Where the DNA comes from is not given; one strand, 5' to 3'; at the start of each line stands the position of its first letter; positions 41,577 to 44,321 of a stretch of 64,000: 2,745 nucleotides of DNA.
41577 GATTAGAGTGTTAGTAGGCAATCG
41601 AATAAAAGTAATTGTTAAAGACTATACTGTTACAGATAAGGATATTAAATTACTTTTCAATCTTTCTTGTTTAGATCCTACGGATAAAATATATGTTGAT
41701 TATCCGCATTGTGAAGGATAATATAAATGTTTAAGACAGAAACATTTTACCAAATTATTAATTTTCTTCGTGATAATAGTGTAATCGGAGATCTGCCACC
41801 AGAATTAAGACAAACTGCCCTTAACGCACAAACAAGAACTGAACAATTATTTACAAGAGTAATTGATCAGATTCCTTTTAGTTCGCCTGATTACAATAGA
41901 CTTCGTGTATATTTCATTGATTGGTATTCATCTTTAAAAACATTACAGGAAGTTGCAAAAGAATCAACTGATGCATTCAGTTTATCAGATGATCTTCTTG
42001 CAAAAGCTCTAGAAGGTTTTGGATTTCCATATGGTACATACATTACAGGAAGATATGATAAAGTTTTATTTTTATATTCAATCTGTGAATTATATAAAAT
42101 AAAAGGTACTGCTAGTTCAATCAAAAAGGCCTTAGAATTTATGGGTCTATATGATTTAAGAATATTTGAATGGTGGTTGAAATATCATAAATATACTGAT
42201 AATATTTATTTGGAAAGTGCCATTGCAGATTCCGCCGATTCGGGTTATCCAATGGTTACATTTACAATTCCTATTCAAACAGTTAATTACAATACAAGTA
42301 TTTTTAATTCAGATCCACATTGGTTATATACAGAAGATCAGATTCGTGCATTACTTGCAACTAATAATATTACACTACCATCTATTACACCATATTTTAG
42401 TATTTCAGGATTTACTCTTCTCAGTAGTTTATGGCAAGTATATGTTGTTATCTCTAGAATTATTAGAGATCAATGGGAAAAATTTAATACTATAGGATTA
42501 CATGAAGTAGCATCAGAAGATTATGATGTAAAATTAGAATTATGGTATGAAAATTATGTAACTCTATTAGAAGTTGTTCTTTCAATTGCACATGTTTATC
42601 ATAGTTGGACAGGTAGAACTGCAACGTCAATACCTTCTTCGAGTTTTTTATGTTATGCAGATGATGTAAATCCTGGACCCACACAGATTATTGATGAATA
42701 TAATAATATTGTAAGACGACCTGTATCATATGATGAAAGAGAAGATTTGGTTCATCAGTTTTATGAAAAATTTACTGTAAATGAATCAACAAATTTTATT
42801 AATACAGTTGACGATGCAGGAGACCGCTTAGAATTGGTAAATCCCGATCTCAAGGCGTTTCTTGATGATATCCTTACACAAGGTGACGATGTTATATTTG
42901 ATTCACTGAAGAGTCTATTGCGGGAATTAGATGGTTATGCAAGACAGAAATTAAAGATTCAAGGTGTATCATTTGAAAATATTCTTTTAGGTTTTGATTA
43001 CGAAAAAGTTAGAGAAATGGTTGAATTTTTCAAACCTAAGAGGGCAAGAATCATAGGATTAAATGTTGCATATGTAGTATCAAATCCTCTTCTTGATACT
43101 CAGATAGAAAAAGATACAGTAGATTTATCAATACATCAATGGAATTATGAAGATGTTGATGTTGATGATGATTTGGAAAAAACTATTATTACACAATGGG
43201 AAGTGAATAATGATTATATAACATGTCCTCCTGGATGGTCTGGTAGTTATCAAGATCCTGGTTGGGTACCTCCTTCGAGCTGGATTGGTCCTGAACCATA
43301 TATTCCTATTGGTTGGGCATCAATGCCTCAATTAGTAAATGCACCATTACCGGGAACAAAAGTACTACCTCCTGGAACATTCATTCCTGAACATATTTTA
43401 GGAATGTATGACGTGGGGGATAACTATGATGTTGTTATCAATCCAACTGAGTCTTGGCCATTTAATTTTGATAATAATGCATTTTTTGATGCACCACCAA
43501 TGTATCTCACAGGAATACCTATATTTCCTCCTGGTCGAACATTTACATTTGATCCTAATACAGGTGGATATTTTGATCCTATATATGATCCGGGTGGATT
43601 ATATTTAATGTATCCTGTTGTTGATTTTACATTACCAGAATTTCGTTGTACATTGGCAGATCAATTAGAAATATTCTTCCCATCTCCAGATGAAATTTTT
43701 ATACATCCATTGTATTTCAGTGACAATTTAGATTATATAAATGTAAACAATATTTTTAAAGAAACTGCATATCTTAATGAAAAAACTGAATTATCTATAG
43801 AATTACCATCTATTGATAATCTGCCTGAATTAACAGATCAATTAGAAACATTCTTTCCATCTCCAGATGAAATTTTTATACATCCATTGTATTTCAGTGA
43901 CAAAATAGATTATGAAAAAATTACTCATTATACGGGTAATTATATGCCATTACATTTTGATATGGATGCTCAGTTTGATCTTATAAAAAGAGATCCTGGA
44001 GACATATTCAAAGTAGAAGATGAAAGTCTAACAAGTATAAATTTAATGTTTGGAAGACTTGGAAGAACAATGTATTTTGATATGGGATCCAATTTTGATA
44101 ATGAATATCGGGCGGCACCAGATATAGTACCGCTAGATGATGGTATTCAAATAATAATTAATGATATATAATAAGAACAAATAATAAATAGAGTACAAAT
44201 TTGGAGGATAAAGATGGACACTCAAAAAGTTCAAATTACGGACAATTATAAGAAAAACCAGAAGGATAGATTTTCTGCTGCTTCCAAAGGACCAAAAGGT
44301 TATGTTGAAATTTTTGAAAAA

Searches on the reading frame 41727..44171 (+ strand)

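Call 9: search_protein_families(library=phrogs, proteins=[window:41727-44171:+], max_evalue=0.01)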
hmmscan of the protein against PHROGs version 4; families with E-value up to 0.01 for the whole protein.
window:41727-44171:+ (814 aa): 3 families
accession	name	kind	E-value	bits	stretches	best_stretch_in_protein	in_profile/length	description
phrog_2275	-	unknown function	0.0029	18.8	0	152-188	18-54/104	-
phrog_5726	-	tail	0.008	17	0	121-177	83-136/249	tail protein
phrog_17972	-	unknown function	0.0086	17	0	162-275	31-145/153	-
